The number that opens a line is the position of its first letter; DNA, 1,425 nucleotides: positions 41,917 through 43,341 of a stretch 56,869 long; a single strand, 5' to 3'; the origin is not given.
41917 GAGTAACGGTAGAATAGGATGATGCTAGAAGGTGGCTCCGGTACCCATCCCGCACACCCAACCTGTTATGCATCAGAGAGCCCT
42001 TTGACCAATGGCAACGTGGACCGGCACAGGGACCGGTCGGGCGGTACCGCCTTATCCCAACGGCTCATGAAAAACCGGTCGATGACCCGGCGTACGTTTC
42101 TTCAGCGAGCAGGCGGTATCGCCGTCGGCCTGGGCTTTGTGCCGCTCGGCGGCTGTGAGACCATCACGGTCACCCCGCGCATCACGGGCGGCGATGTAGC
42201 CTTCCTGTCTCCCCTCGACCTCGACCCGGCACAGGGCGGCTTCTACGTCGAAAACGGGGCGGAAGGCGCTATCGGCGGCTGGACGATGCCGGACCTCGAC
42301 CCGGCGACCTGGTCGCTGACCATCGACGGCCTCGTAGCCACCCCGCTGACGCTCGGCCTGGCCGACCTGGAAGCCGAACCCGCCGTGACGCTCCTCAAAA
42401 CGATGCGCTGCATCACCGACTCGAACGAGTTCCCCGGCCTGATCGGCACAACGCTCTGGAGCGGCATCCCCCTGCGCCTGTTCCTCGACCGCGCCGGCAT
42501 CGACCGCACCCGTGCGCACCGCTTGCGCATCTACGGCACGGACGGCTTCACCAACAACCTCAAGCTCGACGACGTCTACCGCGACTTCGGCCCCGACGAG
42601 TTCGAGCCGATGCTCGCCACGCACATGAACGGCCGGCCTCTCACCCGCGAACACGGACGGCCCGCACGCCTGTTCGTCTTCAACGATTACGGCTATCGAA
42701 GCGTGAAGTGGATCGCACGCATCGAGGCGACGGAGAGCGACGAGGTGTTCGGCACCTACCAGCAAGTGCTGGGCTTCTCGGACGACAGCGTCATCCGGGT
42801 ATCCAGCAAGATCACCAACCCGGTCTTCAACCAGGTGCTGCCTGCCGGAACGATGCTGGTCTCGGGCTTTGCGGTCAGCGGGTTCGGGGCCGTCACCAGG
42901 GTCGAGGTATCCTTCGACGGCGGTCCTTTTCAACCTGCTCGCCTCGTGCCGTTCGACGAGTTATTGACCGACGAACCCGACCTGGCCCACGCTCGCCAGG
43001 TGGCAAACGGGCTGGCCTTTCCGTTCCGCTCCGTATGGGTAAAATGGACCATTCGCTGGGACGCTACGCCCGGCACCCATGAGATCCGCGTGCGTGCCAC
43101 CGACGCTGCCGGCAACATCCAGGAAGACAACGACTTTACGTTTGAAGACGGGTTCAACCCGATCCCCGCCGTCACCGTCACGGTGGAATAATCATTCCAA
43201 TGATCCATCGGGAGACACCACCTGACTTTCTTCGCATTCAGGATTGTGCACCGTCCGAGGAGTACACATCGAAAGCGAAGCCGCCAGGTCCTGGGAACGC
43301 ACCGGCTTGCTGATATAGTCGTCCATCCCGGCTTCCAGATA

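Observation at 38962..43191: Candidate envelope redox module: OM barrel + cytochrome-barrel + cytochrome lipoprotein + Tat molybdoenzyme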

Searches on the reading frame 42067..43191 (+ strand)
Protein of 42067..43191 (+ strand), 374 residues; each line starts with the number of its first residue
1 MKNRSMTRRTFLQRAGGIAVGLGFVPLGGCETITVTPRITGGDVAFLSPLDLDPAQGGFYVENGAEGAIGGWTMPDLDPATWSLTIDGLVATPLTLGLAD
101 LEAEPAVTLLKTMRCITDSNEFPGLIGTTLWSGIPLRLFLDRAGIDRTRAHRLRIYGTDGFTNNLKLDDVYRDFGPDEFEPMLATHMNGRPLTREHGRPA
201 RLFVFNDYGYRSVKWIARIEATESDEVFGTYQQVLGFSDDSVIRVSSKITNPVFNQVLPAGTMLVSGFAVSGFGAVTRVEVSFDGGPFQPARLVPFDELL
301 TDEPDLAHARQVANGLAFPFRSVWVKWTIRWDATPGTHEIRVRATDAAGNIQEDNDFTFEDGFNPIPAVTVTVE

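Call 3: search_protein_families(library=pfam, proteins=[window:42067-43191:+], max_evalue=0.1)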
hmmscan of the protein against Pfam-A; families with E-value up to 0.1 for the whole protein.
window:42067-43191:+ (374 aa): 5 families
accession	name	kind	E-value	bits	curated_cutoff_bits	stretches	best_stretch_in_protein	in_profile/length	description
PF00174.25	Oxidored_molyb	-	6.4e-36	123.9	24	1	74-225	4-164/169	Oxidoreductase molybdopterin binding domain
PF03404.22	Mo-co_dimer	-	1.4e-07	32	22.7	1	244-354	8-116/138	Mo-co oxidoreductase dimerisation domain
PF17957.7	Big_7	-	0.00041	21.4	24.1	1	248-287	4-43/70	Bacterial Ig domain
PF19077.6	Big_13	-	0.0027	18.6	27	1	326-359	63-98/102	Bacterial Ig-like domain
PF13464.11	RodZ_C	-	0.09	13.2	23.9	0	234-291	1-61/72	RodZ C-terminal domain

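Call 4: search_protein_families(library=ncbifam, proteins=[window:42067-43191:+], max_evalue=0.1)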
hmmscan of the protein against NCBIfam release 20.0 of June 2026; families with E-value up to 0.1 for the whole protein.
window:42067-43191:+ (374 aa): 7 families
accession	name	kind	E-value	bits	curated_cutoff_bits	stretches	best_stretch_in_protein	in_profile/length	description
TIGR04555.1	sulfite_DH_soxC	equivalog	2.7e-25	89.2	420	1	74-293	101-336/408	sulfite dehydrogenase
NF052247.1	SorT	equivalog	3.5e-20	72.2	570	1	78-364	86-374/387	SorT family sulfite dehydrogenase catalytic subunit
NF052245.1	SorA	equivalog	8.9e-19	67.5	600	1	76-224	88-248/396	SorA family sulfite dehydrogenase catalytic subunit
NF003767.0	PRK05363.1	equivalog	9.2e-09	35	207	1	182-224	206-248/320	protein-methionine-sulfoxide reductase catalytic subunit MsrP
NF047446.1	barrel_OmpL47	domain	0.0001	22.7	40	1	334-359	41-66/68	OmpL47-type beta-barrel domain-containing protein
NF041762.1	diheme_GEGP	equivalog_domain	0.00053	19.3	300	1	130-183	159-212/359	GEGP motif-containing diheme protein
TIGR01409.1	TAT_signal_seq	domain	0.041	14.3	16.7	0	7-24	2-19/29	twin-arginine translocation signal domain-containing protein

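Call 19: search_solved_structures(query=window:42067-43191:+, max_evalue=0.001, show_alignments=2)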
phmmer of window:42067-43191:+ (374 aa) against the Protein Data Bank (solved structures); distinct sequences matched with E-value up to 0.001: 22.
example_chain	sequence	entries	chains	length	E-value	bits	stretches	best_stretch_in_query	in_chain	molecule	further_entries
5wa0_A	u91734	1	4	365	3.3e-14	56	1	124-354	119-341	Putative sulfite oxidase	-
5k3x_A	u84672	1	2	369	3.5e-14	55.9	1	124-354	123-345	Putative sulfite oxidase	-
4pw3_A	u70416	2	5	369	3.8e-14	55.8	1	124-354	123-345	Putative sulfite oxidase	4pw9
2a9d_A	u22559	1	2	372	1.8e-13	53.5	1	74-294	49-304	Sulfite Oxidase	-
2a9b_A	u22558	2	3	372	2.5e-13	53.1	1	74-294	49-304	Sulfite Oxidase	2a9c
2a99_A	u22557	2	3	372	2.7e-13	53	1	74-294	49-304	Sulfite Oxidase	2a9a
3hc2_A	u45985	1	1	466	8.2e-13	51.4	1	74-294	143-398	sulfite oxidase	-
1sox_A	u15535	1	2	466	8.2e-13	51.4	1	74-294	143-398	SULFITE OXIDASE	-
3r18_A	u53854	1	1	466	8.3e-13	51.4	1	74-294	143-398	Sulfite oxidase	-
3r19_A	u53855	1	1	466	8.3e-13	51.4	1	74-294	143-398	Sulfite oxidase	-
2xts_A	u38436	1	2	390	9.2e-13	51.2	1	79-287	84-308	SULFITE DEHYDROGENASE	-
3hbq_A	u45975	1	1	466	5e-12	48.8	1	74-294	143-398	Sulphite oxide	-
3hbg_A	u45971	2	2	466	5e-12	48.8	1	74-294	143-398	Sulfite Oxidase mutant C185S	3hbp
1ogp_A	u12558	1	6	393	7.4e-12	48.3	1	81-355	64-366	SULFITE OXIDASE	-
2ca4_A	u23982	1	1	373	4.6e-11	45.6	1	76-351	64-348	SULFITE:CYTOCHROME C OXIDOREDUCTASE SUBUNIT A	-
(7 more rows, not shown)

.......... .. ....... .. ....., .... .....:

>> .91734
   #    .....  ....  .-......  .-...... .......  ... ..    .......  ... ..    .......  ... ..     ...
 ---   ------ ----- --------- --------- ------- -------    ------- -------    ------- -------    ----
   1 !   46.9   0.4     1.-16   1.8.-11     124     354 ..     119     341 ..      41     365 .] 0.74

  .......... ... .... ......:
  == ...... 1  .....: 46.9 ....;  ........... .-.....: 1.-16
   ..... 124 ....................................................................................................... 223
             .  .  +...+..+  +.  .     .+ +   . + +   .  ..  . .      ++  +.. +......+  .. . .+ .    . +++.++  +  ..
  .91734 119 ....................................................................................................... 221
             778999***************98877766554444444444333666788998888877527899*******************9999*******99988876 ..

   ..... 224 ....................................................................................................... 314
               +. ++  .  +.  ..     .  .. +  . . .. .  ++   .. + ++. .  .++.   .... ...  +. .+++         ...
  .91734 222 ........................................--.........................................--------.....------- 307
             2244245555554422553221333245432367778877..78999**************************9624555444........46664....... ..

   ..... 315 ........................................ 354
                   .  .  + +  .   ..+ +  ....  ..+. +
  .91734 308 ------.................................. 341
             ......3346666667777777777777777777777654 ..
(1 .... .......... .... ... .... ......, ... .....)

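Call 35: search_solved_structures(query=window:42067-43191:+, max_evalue=1e-12, show_alignments=5)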
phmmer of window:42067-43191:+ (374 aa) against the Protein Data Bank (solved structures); distinct sequences matched with E-value up to 1e-12: 11.
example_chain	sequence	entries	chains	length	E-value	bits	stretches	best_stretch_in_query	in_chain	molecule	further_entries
5wa0_A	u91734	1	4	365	3.3e-14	56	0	124-354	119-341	Putative sulfite oxidase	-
5k3x_A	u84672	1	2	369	3.5e-14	55.9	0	124-354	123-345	Putative sulfite oxidase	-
4pw3_A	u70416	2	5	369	3.8e-14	55.8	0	124-354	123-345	Putative sulfite oxidase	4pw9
2a9d_A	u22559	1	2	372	1.8e-13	53.5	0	74-294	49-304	Sulfite Oxidase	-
2a9b_A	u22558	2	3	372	2.5e-13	53.1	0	74-294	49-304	Sulfite Oxidase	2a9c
2a99_A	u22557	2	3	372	2.7e-13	53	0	74-294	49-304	Sulfite Oxidase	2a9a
3hc2_A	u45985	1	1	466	8.2e-13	51.4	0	74-294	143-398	sulfite oxidase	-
1sox_A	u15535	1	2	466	8.2e-13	51.4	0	74-294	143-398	SULFITE OXIDASE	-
3r18_A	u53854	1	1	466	8.3e-13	51.4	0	74-294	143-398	Sulfite oxidase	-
3r19_A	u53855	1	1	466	8.3e-13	51.4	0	74-294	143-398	Sulfite oxidase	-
2xts_A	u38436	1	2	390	9.2e-13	51.2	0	79-287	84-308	SULFITE DEHYDROGENASE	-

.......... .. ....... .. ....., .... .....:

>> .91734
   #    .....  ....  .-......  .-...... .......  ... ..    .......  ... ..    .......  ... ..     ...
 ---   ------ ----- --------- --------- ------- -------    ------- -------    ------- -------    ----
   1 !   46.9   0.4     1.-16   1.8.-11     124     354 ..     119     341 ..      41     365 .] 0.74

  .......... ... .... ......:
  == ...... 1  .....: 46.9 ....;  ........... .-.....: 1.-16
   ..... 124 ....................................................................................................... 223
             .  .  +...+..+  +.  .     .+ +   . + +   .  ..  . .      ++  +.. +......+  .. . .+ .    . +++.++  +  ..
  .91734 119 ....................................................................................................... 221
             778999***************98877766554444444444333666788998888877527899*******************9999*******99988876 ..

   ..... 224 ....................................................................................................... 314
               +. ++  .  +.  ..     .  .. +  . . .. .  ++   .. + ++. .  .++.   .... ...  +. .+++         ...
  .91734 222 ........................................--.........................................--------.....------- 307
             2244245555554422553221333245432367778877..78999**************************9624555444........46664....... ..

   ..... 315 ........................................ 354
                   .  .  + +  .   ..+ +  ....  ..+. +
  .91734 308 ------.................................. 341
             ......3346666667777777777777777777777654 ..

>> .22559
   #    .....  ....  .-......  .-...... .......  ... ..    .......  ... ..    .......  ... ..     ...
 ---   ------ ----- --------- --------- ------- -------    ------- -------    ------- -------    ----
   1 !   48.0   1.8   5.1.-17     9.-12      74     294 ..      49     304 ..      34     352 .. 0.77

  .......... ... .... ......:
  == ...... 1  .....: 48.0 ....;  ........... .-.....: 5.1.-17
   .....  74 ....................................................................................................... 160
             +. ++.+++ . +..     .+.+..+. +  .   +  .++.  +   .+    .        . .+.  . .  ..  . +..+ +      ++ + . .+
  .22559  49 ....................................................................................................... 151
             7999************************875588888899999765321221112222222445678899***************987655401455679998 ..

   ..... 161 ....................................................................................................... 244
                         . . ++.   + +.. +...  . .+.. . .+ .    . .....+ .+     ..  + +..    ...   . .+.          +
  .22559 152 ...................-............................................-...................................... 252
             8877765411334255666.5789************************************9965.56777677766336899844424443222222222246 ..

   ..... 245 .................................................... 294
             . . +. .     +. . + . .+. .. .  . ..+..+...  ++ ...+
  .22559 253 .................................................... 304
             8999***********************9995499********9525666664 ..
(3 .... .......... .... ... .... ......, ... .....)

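Call 52: find_homologous_proteins(query=window:42067-43191:+, max_evalue=1e-20)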
Query window:42067-43191:+ (374 aa): 197 proteins with E <= 1e-20 among 8000 candidates; the best 120 are listed.
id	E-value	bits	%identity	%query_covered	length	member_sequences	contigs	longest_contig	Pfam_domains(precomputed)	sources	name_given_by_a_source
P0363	1.7e-249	845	100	99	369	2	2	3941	PF00174.26,PF03404.23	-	-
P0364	6.2e-186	636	72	100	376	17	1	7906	PF00174.26,PF03404.23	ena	-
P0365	5.9e-185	633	73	100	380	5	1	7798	PF00174.26,PF03404.23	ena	-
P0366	8.1e-182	623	71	100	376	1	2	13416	PF00174.26,PF03404.23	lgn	-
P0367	3.3e-178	611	70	100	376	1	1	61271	PF00174.26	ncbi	-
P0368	5.9e-177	607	70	98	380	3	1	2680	PF00174.26,PF03404.23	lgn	-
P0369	1.8e-175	602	73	95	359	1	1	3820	PF00174.26,PF03404.23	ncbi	-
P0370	1.9e-173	595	68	100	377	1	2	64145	PF00174.26,PF03404.23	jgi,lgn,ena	-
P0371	1.5e-169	582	72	95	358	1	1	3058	PF00174.26,PF03404.23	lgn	-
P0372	4.7e-168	577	66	100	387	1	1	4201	PF00174.26,PF03404.23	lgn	-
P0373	1.5e-164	566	71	94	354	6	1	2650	PF00174.26,PF03404.23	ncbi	-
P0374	2.1e-160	552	65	98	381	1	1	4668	PF00174.26,PF03404.23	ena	-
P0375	8.1e-158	544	64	100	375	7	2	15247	PF00174.26,PF03404.23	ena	-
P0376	3.8e-153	528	66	91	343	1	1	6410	PF00174.26,PF03404.23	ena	-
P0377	2.2e-152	526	64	98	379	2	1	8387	PF00174.26,PF03404.23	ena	-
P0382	1.8e-146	506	60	98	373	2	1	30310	PF00174.26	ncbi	ncbi:MAG: molybdopterin-dependent oxidoreductase [Bacteroidota bacterium]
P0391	9.3e-114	399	51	98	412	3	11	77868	PF00174.26,PF03404.23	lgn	-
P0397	1.6e-109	385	49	98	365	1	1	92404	PF00174.26,PF03404.23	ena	-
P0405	4.5e-107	377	48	99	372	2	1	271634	PF00174.26,PF03404.23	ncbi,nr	ncbi:MAG: molybdopterin-dependent oxidoreductase [Bacteroidetes bacterium]|nr:molybdopterin-dependen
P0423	4.6e-100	353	48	98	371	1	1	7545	PF00174.26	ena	-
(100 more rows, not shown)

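Call 53: find_encoding_contigs(protein=P0370, flank=6000, max_places=1)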
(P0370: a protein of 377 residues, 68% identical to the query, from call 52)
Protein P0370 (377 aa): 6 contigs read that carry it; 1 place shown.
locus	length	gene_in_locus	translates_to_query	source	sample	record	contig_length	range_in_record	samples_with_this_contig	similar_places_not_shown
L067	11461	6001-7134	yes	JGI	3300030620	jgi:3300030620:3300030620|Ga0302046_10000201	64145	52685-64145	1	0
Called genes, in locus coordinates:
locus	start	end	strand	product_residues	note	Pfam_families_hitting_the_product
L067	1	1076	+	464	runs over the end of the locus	PF00672:HAMP (weak), PF00512:HisKA, PF02518:HATPase_c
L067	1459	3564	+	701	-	PF00676:E1_dh, PF02779:Transket_pyr, PF02780:Transketolase_C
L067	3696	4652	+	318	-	PF01965:DJ-1_PfpI, PF12833:HTH_18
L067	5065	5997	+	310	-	-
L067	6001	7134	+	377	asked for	PF00174:Oxidored_molyb, PF03404:Mo-co_dimer (faint)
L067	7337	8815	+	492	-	PF01408:GFO_IDH_MocA, PF19051:GFO_IDH_MocA_C2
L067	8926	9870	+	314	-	PF01261:AP_endonuc_2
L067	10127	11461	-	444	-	?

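Call 54: find_encoding_contigs(protein=P0382, flank=6000, max_places=1)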
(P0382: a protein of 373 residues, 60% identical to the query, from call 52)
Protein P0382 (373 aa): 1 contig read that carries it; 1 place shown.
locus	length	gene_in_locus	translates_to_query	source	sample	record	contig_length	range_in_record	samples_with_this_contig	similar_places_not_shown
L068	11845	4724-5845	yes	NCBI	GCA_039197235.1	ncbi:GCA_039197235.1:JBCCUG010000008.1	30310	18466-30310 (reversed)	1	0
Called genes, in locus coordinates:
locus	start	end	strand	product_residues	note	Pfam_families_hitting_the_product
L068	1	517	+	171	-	PF02518:HATPase_c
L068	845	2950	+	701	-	PF00676:E1_dh, PF02779:Transket_pyr, PF02780:Transketolase_C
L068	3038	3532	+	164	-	PF04248:NTP_transf_9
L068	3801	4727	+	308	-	-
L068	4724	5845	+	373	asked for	PF00174:Oxidored_molyb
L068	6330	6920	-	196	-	PF00156:Pribosyltran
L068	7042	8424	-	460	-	PF01171:ATP_bind_3, PF06508:QueC (faint), PF11734:TilS_C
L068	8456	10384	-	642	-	PF02518:HATPase_c (faint), PF13589:HATPase_c_3, PF01119:DNA_mis_repair, PF08676:MutL_C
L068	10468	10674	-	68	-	-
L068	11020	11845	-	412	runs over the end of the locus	PF01053:Cys_Met_Meta_PP, PF00155:Aminotran_1_2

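Call 55: find_encoding_contigs(protein=P0391, flank=6000, max_places=1)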
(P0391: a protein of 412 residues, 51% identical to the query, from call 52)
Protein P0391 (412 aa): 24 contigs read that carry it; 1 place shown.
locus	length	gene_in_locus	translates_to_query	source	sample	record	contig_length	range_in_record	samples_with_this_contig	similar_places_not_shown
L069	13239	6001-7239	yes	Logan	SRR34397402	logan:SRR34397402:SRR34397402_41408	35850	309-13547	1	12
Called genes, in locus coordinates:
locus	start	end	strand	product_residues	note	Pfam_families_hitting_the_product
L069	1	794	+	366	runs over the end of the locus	?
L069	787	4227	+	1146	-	PF00873:ACR_tran, PF03176:MMPL (faint), PF00873:ACR_tran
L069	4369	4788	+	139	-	PF00403:HMA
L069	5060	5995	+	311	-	-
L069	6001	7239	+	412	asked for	PF00174:Oxidored_molyb, PF03404:Mo-co_dimer (faint)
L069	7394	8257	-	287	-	-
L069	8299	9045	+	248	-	PF27149:YdjY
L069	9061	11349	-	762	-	PF15902:Sortilin-Vps10 (faint), PF02012:BNR (faint)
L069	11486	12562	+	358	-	PF02275:CBAH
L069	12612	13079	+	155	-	PF12802:MarR_2 (faint), PF01047:MarR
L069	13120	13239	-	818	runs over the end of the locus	PF17164:DUF5122 (faint), PF12768:Rax2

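Call 56: find_encoding_contigs(protein=P0405, flank=6000, max_places=1)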
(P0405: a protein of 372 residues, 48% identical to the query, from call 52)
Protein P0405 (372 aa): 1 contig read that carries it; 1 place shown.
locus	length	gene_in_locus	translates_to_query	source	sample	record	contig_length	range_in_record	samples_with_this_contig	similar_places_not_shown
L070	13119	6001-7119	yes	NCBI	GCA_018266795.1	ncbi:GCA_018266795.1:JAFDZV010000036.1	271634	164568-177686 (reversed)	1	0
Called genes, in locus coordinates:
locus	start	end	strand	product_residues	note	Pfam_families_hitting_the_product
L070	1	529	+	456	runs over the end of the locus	PF00149:Metallophos (faint)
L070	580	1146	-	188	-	PF01569:PAP2, PF14378:PAP2_3 (weak)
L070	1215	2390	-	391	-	PF03702:AnmK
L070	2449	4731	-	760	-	PF00403:HMA, PF00122:E1-E2_ATPase, PF00702:Hydrolase, PF08282:Hydrolase_3 (faint)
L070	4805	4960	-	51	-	-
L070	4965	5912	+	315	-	-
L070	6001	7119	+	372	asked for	PF00174:Oxidored_molyb, PF03404:Mo-co_dimer (weak)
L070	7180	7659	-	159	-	PF00293:NUDIX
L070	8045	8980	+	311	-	PF02311:AraC_binding (weak), PF00165:HTH_AraC, PF12833:HTH_18, PF00165:HTH_AraC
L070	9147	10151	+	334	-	-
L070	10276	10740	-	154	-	-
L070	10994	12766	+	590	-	PF00496:SBP_bac_5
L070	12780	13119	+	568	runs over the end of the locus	PF00496:SBP_bac_5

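Call 80: find_encoding_contigs(protein=P0377, flank=8000, max_places=1)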
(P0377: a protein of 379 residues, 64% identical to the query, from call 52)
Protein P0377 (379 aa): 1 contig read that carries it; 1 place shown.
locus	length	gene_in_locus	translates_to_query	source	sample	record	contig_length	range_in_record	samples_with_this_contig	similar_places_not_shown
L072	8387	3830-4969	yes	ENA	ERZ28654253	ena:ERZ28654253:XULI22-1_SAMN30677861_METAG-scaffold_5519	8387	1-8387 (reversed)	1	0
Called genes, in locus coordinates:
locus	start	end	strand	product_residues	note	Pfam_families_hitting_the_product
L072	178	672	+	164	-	PF04248:NTP_transf_9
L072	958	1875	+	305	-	-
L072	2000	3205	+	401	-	PF19089:DUF5777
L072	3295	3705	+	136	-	-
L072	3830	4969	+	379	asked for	PF00174:Oxidored_molyb, PF03404:Mo-co_dimer (faint)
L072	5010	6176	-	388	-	PF01053:Cys_Met_Meta_PP, PF00155:Aminotran_1_2 (weak)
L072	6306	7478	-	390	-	PF13432:TPR_16 (weak), PF14559:TPR_19 (weak), PF23914:TPR_CcmH_CycH (weak), PF13428:TPR_14 (weak), PF13432:TPR_16 (weak), PF14559:TPR_19, PF13432:TPR_16, PF13414:TPR_11, +17 more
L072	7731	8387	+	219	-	?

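Call 81: find_encoding_contigs(protein=P0423, flank=8000, max_places=1)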
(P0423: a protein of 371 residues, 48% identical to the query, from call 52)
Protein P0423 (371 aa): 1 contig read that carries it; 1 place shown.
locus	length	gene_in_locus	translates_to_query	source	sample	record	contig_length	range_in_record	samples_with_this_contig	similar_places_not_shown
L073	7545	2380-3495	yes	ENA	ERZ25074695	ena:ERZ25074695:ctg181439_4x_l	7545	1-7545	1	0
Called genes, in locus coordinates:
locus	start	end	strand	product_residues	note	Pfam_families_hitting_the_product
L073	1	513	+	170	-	?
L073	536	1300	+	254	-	PF20243:MbnP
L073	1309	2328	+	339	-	PF03150:CCP_MauG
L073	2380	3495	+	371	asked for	PF00174:Oxidored_molyb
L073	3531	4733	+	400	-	PF19089:DUF5777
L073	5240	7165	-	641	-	PF13385:Laminin_G_3, PF18962:Por_Secre_tail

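Call 82: find_encoding_contigs(protein=P0397, flank=7000, max_places=1)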
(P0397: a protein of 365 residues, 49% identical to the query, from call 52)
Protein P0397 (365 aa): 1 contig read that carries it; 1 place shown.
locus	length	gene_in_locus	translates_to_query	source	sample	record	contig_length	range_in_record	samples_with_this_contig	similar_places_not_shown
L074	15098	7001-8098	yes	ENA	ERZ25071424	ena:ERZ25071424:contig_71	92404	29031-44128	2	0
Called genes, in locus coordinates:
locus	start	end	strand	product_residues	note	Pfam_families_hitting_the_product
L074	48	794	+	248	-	-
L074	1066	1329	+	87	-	-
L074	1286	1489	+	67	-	-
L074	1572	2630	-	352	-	PF00730:HhH-GPD, PF00633:HHH (weak)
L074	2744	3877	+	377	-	PF18911:PKD_4, PF00801:PKD (weak)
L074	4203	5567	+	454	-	PF00291:PALP, PF00571:CBS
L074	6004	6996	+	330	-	-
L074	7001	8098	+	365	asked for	PF00174:Oxidored_molyb, PF03404:Mo-co_dimer (weak)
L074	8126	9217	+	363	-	PF28443:DUF8401 (faint), PF02167:Cytochrom_C1 (faint), PF09086:DUF1924 (faint), PF13442:Cytochrome_CBB3, PF00034:Cytochrom_C (weak), PF13442:Cytochrome_CBB3 (weak), PF00034:Cytochrom_C (weak), PF13442:Cytochrome_CBB3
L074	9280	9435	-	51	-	-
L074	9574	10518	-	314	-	PF13737:DDE_Tnp_1_5, PF01609:DDE_Tnp_1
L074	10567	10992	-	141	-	-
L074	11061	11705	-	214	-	-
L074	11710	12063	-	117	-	PF13630:SdpI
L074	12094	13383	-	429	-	PF01979:Amidohydro_1, PF12890:DHOase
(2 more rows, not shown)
